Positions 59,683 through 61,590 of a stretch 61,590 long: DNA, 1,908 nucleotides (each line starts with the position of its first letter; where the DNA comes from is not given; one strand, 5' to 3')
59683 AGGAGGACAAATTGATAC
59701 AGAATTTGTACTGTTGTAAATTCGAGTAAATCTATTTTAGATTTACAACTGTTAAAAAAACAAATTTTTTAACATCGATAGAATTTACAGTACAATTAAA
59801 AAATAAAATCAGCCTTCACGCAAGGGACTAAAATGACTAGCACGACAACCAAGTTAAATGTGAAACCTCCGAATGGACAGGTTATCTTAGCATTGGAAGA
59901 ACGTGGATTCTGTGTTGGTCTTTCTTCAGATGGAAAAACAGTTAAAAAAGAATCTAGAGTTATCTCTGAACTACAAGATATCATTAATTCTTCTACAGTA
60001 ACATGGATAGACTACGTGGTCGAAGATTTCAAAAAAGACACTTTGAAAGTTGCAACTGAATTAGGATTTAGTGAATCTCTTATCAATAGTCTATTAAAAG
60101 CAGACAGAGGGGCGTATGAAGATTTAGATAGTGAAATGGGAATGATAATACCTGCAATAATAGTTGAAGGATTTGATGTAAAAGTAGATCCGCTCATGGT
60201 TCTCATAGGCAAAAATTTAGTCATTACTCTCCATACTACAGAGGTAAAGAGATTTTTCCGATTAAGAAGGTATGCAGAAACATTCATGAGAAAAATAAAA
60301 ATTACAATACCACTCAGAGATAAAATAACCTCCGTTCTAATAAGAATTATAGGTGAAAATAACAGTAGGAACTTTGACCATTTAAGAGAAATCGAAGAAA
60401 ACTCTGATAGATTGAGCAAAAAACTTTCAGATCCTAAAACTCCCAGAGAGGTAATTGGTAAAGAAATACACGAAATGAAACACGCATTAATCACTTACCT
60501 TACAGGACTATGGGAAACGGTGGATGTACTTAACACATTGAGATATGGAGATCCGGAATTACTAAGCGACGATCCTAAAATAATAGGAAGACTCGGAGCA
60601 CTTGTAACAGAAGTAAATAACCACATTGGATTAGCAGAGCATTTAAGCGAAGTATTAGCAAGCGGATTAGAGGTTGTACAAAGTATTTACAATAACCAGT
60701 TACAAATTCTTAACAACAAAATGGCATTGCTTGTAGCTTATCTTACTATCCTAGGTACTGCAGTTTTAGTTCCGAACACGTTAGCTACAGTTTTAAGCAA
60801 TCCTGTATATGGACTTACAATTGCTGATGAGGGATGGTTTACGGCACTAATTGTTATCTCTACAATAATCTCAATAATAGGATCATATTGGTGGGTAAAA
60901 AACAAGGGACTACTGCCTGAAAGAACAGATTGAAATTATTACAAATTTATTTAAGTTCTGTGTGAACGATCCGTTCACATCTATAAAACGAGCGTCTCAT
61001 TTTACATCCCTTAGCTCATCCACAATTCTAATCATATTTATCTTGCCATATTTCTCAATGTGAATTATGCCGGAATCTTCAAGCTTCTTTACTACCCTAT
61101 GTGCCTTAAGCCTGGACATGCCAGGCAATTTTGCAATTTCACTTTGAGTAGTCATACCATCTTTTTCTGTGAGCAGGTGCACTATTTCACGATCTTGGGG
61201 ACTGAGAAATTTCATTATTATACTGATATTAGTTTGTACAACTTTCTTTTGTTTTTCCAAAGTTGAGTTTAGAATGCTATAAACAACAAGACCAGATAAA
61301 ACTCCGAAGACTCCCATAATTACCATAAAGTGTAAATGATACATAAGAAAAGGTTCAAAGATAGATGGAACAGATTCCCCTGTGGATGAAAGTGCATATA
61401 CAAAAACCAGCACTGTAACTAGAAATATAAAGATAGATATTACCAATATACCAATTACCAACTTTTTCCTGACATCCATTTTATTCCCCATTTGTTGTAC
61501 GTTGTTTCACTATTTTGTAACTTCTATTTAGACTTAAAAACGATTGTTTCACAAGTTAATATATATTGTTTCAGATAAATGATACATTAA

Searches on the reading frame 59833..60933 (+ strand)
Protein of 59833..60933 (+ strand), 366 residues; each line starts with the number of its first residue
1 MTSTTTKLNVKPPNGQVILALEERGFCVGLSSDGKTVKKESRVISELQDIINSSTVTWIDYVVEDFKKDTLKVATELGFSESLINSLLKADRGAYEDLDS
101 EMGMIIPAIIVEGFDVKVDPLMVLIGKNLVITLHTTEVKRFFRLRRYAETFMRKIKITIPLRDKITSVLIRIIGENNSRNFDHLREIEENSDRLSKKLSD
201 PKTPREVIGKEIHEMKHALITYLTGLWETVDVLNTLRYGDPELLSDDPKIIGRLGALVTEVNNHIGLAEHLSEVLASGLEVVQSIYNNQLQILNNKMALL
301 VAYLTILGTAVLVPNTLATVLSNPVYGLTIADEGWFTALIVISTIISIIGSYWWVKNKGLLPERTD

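Call 30: search_protein_families(library=pfam, proteins=[window:59833-60933:+], max_evalue=0.001)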
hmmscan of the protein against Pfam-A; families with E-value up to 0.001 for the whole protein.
window:59833-60933:+ (366 aa): 1 family
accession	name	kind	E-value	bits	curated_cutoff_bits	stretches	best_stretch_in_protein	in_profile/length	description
PF01544.23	CorA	-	2.7e-24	86.5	27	1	55-356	3-291/292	CorA-like Mg2+ transporter protein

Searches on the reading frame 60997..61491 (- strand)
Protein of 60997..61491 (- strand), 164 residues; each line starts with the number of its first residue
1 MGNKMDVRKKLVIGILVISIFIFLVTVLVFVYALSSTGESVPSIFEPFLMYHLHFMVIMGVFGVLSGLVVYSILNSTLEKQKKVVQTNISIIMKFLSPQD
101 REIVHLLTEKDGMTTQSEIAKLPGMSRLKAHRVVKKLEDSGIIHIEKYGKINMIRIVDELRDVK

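Call 29: search_protein_families(library=pfam, proteins=[window:60997-61491:-], max_evalue=0.001)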
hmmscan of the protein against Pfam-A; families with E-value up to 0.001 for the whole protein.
window:60997-61491:- (164 aa): 5 families
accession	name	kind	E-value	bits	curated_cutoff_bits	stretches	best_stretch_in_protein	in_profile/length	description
PF24034.1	DUF7343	-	1e-09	38.5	27.6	1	98-156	4-61/62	Domain of unknown function (DUF7343)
PF13412.12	HTH_24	-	7.7e-07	29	21.9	1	97-143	2-47/48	Winged helix-turn-helix DNA-binding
PF13545.12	HTH_Crp_2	-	2.1e-05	24.8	27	1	114-158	23-63/70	Crp-like helix-turn-helix domain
PF25212.1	HVO_A0114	-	2.3e-05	24.5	27.6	1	81-153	5-76/84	HVO_A0114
PF01978.25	TrmB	-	0.00077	19.7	25.6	0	110-155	19-63/68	Sugar-specific transcriptional regulator TrmB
